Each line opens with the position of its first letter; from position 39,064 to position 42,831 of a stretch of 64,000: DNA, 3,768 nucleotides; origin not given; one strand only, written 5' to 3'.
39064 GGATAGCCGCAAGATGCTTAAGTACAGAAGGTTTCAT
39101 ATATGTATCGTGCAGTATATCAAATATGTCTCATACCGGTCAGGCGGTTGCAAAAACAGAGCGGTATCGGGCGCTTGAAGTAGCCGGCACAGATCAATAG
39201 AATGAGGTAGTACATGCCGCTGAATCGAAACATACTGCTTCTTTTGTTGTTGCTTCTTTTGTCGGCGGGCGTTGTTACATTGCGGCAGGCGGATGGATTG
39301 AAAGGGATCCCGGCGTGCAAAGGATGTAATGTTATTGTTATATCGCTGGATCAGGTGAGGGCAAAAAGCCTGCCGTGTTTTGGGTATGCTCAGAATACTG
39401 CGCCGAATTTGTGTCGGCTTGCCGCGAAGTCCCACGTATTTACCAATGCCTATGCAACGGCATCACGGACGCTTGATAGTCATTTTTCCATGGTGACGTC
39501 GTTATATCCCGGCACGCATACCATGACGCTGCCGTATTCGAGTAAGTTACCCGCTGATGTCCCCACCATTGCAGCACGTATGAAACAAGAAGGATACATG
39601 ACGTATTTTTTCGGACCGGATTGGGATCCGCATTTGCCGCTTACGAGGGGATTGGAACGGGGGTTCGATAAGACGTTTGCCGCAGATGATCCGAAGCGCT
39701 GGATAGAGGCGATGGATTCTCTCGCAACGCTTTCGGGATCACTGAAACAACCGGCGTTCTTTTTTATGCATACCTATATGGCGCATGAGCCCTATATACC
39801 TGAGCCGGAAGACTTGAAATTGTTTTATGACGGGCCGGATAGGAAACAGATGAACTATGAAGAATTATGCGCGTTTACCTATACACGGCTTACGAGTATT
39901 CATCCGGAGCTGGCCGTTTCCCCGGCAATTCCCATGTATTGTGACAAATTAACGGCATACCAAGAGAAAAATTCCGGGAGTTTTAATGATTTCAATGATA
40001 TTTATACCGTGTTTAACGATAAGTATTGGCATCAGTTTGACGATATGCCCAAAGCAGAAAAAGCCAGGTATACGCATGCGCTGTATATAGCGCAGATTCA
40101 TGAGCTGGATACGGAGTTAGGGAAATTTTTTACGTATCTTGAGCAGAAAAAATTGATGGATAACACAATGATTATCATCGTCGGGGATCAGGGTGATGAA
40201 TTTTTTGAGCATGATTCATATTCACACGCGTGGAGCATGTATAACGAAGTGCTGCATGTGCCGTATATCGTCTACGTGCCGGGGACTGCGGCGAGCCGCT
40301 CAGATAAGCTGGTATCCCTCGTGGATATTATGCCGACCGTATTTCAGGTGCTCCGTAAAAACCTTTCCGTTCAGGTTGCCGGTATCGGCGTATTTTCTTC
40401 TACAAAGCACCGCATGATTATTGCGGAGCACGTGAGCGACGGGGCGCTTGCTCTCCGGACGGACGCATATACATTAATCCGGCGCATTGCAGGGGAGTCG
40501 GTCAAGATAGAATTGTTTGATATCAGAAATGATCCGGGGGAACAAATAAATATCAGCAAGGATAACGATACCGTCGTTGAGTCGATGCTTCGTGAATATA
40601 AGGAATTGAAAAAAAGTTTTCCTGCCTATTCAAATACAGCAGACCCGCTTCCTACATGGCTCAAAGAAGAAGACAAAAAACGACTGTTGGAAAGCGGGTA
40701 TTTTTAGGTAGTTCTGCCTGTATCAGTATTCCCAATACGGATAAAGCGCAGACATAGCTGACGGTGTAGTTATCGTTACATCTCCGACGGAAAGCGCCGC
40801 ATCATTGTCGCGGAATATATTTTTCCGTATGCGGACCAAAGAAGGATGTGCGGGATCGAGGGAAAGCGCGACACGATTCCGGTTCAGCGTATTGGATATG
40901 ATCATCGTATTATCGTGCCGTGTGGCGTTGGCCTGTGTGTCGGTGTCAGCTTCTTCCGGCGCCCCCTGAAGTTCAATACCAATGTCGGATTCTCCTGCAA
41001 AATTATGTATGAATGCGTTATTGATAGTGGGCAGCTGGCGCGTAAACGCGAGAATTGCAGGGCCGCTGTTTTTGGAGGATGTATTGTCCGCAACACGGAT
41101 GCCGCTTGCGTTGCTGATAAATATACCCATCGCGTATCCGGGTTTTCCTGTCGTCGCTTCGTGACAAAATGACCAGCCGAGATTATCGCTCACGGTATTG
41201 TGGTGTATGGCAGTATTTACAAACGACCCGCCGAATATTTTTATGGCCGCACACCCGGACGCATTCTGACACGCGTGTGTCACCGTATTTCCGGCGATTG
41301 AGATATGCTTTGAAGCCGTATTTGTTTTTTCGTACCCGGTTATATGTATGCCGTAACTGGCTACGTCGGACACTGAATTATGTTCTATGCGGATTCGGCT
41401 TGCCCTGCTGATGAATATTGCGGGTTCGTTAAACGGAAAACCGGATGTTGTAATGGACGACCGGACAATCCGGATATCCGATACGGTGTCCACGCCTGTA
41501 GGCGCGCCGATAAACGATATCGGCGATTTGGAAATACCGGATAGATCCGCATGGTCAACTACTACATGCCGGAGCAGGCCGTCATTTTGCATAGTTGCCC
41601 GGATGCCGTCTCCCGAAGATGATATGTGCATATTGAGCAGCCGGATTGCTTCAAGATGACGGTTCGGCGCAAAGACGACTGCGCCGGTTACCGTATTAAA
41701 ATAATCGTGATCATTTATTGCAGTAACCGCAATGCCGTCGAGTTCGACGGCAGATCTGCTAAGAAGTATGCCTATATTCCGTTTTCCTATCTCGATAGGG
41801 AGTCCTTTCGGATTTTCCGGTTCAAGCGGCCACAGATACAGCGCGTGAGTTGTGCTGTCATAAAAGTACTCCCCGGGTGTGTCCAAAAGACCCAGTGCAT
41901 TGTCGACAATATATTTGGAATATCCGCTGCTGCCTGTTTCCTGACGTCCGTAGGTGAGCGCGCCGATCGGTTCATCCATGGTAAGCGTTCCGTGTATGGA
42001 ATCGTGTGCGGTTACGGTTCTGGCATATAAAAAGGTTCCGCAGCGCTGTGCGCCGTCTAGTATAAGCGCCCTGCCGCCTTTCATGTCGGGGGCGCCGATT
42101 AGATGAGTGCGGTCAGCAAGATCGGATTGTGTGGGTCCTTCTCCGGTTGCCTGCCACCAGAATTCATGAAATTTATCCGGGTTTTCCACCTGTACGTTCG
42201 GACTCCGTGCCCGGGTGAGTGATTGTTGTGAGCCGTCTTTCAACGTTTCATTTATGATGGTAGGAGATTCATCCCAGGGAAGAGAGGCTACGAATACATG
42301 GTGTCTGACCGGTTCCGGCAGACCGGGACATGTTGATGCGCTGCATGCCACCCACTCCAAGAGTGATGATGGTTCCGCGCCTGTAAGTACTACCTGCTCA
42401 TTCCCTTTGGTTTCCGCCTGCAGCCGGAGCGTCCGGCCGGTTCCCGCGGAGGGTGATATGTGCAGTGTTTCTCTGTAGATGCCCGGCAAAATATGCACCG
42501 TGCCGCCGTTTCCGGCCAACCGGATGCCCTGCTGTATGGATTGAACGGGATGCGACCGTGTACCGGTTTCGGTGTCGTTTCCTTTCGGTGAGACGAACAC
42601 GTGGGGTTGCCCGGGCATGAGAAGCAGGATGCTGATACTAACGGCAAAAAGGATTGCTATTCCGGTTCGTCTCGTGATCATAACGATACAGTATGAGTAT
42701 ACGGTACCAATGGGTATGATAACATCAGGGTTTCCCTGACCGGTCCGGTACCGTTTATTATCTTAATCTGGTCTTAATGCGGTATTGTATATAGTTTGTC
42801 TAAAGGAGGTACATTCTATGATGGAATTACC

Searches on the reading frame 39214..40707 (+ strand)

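Call 79: search_protein_families(library=pfam, proteins=[window:39214-40707:+], max_evalue=0.001)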
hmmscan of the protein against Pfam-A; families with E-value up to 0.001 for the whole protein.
window:39214-40707:+ (497 aa): 4 families
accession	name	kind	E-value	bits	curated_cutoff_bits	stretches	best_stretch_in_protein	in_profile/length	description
PF00884.28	Sulfatase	-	9.6e-40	137.2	25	1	39-380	2-299/301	Sulfatase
PF01663.27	Phosphodiest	-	6.1e-12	46.2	23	1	40-327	1-220/342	Type I phosphodiesterase / nucleotide pyrophosphatase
PF16347.10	SGSH_C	-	1.9e-07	31.8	29.3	1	335-464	5-150/154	N-sulphoglucosamine sulphohydrolase, C-terminal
PF02995.22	DUF229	-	0.00034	19.9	25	0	291-333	306-348/496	Protein of unknown function (DUF229)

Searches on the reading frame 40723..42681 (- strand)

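Call 79: search_protein_families(library=pfam, proteins=[window:40723-42681:-], max_evalue=0.001)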
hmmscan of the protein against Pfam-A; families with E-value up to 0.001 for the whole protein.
window:40723-42681:- (652 aa): 4 families
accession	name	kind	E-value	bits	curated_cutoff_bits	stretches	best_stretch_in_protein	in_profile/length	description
PF13229.12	Beta_helix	-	5.6e-12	46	25.9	2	346-501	11-138/158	Right handed beta helix region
PF07602.17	DUF1565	-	5.1e-10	39.5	20.3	0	33-72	2-41/257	Protein of unknown function (DUF1565)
PF05048.19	NosD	-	2.3e-06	27.6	23.6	0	492-631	46-154/212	Periplasmic copper-binding protein (NosD)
PF21231.2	GH141_M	-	0.0002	21.7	27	1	252-285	122-155/156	GH141 insertion domain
